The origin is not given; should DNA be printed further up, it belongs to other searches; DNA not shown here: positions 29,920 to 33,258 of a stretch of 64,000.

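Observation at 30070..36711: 2213-aa AglB: oligosaccharyltransferase covalently fused to a ~1300-aa S-layer-like repeat region with a second membrane anchor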

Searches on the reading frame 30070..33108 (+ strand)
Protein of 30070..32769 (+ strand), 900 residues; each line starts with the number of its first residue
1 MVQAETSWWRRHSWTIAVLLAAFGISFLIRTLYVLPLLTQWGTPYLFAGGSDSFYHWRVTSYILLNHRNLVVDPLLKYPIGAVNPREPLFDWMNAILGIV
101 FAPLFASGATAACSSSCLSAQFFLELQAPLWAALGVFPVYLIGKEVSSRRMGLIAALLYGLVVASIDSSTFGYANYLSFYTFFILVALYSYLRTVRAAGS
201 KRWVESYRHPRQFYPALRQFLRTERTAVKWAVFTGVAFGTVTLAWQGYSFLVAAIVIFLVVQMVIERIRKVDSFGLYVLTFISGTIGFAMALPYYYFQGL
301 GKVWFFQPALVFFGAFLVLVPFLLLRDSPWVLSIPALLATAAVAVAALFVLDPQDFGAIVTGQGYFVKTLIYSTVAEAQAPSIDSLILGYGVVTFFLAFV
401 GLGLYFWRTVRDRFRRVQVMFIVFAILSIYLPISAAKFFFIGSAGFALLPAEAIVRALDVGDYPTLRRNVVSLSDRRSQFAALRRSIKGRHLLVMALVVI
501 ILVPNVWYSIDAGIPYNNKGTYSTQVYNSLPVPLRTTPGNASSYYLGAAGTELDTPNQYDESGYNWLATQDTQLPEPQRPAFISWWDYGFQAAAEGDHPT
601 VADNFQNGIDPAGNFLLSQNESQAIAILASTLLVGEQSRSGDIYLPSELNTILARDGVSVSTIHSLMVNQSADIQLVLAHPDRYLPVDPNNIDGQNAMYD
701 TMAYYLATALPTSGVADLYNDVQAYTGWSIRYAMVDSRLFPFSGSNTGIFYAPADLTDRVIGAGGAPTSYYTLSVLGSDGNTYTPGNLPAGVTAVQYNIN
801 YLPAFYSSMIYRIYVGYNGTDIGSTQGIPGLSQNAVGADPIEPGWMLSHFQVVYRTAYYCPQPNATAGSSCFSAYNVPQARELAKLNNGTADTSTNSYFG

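Call 19: find_related_loci(query=window:30070-32800:+, collection=genome_contigs, flank=10000)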
Query window:30070-32800:+ (910 aa) in genome_contigs; peptide patterns used: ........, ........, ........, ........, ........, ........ (x = any residue, [..] = any of these).
599 stretches matched a pattern (row limit reached: there are more); 588 encode a relative of the query (tblastn E <= 1e-3); the best 80 are kept; 80 distinct loci.
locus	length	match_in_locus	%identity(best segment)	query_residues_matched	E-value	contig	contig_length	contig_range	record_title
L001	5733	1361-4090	90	1-910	0e+0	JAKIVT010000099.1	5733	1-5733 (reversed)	MAG: Thermoplasmata archaeon isolate AcS13-54 AcS13-54_99, whole genome shotgun sequence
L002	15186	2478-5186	82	5-910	0e+0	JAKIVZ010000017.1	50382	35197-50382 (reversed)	MAG: Candidatus Lutacidiplasma silvani isolate AcS3-62 NODE_717_length_50382_cov_12.548354, whole genome shotgun sequenc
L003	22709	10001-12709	82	5-910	0e+0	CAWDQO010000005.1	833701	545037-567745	MAG: uncultured Thermoplasmata archaeon isolate MFD03399.bin.2.1 genome assembly, contig: contig_5598, whole genome shot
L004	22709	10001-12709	81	1-910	0e+0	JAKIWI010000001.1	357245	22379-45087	MAG: Thermoplasmata archaeon isolate AcS5-58 NODE_14_length_357245_cov_27.718469, whole genome shotgun sequence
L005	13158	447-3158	69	1-910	0e+0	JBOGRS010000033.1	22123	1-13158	MAG: Thermoplasmata archaeon isolate SE1505_metabat2.bin.34 NODE_228_length_22123_cov_2.154983, whole genome shotgun seq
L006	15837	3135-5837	67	1-910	0e+0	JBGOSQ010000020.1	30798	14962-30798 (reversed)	MAG: Thermoplasmata archaeon isolate OBJ_0618_7090110_183 k141_7139254_length_30798_cov_15.2129, whole genome shotgun se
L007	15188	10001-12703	69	1-910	0e+0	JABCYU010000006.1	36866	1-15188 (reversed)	MAG: Methanobacteriota archaeon isolate Inc-BW-H-2-M_MAG52 Ga0210384_10001161, whole genome shotgun sequence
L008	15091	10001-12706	68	1-910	0e+0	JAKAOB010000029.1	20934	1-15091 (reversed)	MAG: Thermoplasmata archaeon isolate YF1.bin107 NODE_2756_length_20934_cov_1.963330, whole genome shotgun sequence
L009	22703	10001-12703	69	1-909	0e+0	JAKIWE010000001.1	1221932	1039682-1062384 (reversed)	MAG: Thermoplasmata archaeon isolate AcS5-107 NODE_1_length_1221932_cov_20.113987, whole genome shotgun sequence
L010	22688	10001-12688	67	7-910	0e+0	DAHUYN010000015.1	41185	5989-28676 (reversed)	MAG TPA_asm: Thermoplasmata archaeon isolate clean271 NODE_15_length_41185_cov_11.020020, whole genome shotgun sequence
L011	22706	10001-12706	66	1-910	0e+0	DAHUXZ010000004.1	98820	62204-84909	MAG TPA_asm: Thermoplasmata archaeon isolate clean1967 NODE_4_length_98820_cov_6.269133, whole genome shotgun sequence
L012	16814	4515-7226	64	1-910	0e+0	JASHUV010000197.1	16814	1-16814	MAG: Thermoplasmata archaeon isolate JOPF188 JOPF_NEAR_contig_1519598, whole genome shotgun sequence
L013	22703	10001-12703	68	1-909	0e+0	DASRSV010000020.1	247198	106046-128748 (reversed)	MAG TPA_asm: Thermoplasmata archaeon isolate SMAG_U6321 k141_642692, whole genome shotgun sequence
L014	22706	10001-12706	64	8-909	0e+0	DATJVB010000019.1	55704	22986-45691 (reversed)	MAG TPA_asm: Thermoplasmata archaeon isolate SMAG_U15061 k141_23570, whole genome shotgun sequence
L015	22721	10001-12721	65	1-909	0e+0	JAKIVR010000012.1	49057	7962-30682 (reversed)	MAG: Thermoplasmata archaeon isolate AcS11-62 AcS11-62_12, whole genome shotgun sequence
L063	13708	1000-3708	59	1-910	0e+0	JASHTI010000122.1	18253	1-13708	MAG: Thermoplasmata archaeon isolate JOPF149 JOPF_N102_contig_51371, whole genome shotgun sequence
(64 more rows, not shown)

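Call 30: search_protein_representatives(protein=window:30070-32769:+)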
Query: 900 residues. Proteins with E-value up to 0.001 (for the whole library): 619; up to 1e-10: 414; up to 1e-30: 281. The best 150 are listed.
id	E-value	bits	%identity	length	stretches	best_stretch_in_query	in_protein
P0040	0.0e+00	1305.4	65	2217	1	1-900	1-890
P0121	0.0e+00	1237.4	62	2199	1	3-899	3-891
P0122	0.0e+00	1219.4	61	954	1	3-899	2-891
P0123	0.0e+00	1213.8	61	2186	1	6-899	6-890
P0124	0.0e+00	1137.3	57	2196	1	6-899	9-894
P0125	0.0e+00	1091.9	55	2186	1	7-899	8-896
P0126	8.9e-220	748.8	42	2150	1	7-899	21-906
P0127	1.2e-218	745.1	68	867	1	418-899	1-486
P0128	2.7e-209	714.1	63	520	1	2-526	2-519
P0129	3.5e-205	700.4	40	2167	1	7-898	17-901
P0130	2.9e-200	684.2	65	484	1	316-797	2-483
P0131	1.8e-173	595.5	65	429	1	4-436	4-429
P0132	2.2e-167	575.4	39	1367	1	6-885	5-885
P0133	3.1e-167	574.9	36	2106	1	12-890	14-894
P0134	6.2e-167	573.9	35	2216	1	9-898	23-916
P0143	4.8e-161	554.4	38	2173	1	7-877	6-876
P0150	3.2e-155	535.1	34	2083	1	10-894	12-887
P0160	5.3e-151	521.2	33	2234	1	17-894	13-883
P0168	6.7e-148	510.9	35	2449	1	7-867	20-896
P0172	4.7e-145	501.5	35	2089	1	16-891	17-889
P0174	1.9e-143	496.2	36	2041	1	17-892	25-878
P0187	5.3e-135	468.2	33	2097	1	6-891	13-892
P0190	2.0e-133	463.0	32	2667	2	4-892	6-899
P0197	5.7e-127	441.7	32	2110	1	16-888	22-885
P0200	3.1e-125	436.0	33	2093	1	7-891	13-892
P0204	3.1e-124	432.6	32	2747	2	6-448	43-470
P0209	1.1e-120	420.9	33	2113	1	44-891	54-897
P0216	6.6e-116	405.1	35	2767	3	9-454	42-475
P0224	1.7e-110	387.2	31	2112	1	12-891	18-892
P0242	2.4e-96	340.3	30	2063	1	15-883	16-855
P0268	1.8e-76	274.6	32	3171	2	7-642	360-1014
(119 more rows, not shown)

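Call 31: list_cluster_members(proteins=[P0126, P0129, P0134, P0143, P0160, P0168, P0190, P0204, P0216, P0268])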
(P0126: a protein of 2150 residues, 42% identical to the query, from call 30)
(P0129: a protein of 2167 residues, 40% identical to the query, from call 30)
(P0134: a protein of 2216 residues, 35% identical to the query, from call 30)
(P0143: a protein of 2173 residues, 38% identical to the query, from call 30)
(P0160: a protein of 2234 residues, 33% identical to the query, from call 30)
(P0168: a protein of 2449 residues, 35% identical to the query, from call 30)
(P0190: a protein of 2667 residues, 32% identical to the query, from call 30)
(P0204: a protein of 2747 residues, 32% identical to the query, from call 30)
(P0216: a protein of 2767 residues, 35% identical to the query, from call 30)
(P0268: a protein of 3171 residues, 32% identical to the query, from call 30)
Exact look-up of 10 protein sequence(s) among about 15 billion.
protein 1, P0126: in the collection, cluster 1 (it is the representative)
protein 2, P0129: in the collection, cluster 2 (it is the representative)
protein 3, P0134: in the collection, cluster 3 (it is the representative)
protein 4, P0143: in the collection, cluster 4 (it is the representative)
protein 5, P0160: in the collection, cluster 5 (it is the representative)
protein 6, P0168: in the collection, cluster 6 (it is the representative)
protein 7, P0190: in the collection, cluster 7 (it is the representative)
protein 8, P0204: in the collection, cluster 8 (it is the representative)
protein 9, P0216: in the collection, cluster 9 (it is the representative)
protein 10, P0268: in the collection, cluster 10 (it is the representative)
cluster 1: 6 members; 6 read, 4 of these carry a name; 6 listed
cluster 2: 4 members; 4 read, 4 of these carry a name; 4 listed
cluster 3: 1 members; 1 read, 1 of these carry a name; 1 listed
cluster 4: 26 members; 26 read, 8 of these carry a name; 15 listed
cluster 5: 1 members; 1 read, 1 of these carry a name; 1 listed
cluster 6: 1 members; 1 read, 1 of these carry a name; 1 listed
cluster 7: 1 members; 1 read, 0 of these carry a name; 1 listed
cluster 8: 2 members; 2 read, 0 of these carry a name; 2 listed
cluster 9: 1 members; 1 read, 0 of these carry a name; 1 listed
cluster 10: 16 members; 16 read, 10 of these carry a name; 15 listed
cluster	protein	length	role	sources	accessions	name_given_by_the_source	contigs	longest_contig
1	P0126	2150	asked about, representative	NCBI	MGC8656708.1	MAG: carboxypeptidase regulatory-like domain-containing protein [Thermoplasmata archaeon]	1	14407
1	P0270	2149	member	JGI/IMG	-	dolichyl-diphosphooligosaccharide--protein glycosyltransferase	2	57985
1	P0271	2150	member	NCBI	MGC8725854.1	MAG: carboxypeptidase regulatory-like domain-containing protein [Thermoplasmata archaeon]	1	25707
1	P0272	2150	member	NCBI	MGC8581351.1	MAG: carboxypeptidase regulatory-like domain-containing protein [Thermoplasmata archaeon]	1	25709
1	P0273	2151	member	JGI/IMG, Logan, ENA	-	-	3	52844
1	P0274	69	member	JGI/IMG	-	-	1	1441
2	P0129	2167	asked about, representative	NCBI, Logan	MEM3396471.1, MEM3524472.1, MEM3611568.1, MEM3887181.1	MAG: carboxypeptidase regulatory-like domain-containing protein [Thermoplasmata archaeon]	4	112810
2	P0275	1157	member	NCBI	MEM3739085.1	MAG: carboxypeptidase regulatory-like domain-containing protein, partial [Thermoplasmata ...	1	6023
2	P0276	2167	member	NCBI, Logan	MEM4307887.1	MAG: carboxypeptidase regulatory-like domain-containing protein [Thermoplasmata archaeon]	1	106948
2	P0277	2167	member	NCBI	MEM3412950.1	MAG: carboxypeptidase regulatory-like domain-containing protein [Thermoplasmata archaeon]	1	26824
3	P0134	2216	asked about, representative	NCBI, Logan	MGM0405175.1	MAG: carboxypeptidase regulatory-like domain-containing protein [Thermoplasmatota ...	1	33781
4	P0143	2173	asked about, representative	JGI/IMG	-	-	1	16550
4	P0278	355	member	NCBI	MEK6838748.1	MAG: carboxypeptidase-like regulatory domain-containing protein, partial [Candidatus ...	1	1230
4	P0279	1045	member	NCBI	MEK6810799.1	MAG: STT3 domain-containing protein, partial [Candidatus Thermoplasmatota archaeon]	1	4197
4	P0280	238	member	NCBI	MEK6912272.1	MAG: hypothetical protein AABX36_05675, partial [Candidatus Thermoplasmatota archaeon]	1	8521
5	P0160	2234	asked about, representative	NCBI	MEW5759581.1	MAG: STT3 domain-containing protein [Candidatus Thermoplasmatota archaeon]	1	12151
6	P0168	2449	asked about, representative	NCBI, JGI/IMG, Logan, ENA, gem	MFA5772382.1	MAG: carboxypeptidase regulatory-like domain-containing protein [Thermoplasmata archaeon]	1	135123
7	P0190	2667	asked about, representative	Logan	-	-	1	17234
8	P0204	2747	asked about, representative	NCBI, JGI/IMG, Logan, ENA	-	-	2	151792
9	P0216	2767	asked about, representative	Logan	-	-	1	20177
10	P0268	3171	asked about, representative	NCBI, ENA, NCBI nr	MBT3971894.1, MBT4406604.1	MAG: hypothetical protein HOE92_06725 [Euryarchaeota archaeon] | hypothetical protein [Euryarchaeota archaeon]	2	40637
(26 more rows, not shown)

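Call 53: predict_structure(alignment_id=A3)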
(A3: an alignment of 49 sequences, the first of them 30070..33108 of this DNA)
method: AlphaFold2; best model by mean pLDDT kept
length: 1013 residues; sequences in the alignment: 49
mean_pLDDT: 71.6   pTM: 0.61
mean pLDDT of the five models: 71.6, 69.9, 66.6, 65.8, 63.1
residues with pLDDT >= 90: 84; 70-90: 542; 50-70: 230; < 50: 157
segments of 3 or more residues with pLDDT < 50: 1-3, 40-42, 44-52, 68-86, 108-113, 171-174, 361-365, 367-384, 434-437, 512-526, 533-536, 538-558, 594-596, 602-609, 818-845
pLDDT, mean of each block of 10 residues (from residue 1): 60 84 83 58 42 56 55 37 50 70 56 55 68 87 88 86 63 59 88 87 79 85 88 89 69 86 85 87 87 63 65 84 77 81 77 60 45 35 53 75 85 86 80 53 77 82 71 60 73 77 63 43 48 47 35 38 69 70 61 55 43 82 90 80 83 91 83 84 83 79 91 89 87 76 62 71 66 79 72 70 80 63 38 39 61 82 71 78 86 73 81 91 87 78 86 88 86 75 88 85 82 51
secondary structure, 60 per line:
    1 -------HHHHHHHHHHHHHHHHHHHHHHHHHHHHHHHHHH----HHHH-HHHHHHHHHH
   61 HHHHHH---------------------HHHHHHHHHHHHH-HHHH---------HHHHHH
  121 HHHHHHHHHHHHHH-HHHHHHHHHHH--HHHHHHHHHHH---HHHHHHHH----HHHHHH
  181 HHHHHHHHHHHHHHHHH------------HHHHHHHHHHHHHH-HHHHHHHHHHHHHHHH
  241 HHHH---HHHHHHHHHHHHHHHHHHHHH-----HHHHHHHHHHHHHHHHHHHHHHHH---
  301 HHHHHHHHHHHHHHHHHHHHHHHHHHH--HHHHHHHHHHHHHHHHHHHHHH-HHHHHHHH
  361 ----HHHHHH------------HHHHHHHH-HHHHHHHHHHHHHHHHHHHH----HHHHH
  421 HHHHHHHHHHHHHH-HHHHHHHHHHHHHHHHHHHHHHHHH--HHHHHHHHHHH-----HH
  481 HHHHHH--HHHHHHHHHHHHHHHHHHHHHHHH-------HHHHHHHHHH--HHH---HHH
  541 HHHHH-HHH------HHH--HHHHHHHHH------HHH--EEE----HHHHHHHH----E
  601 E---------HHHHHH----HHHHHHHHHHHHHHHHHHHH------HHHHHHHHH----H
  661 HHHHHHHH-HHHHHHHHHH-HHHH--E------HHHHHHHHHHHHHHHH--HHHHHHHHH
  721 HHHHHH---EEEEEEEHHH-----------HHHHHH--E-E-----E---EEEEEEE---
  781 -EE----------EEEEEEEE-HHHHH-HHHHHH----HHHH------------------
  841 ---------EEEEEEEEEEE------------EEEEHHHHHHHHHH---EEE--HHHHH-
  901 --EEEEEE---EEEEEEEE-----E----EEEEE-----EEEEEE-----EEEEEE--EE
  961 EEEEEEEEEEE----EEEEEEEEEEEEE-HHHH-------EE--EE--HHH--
elements in order (helices of 4 or more, strands of 3 or more residues): H8-41 H46-49 H51-66 H88-100 H102-105 H115-134 H136-146 H149-159 H163-170 H175-197 H210-223 H225-244 H248-268 H274-297 H301-327 H330-351 H353-360 H365-370 H383-390 H392-411 H416-434 H436-460 H463-473 H479-486 H489-512 H520-529 H538-545 H561-569 E581-583 H588-595 H611-616 H621-640 H647-655 H660-668 H670-679 H681-684 H694-709 H712-726 E730-736 H751-756 E771-777 E794-801 H803-807 H809-814 H819-822 E850-860 E873-876 H877-886 E890-892 H895-899 E903-908 E912-919 E930-934 E940-945 E951-956 E959-971 E976-988 H990-993
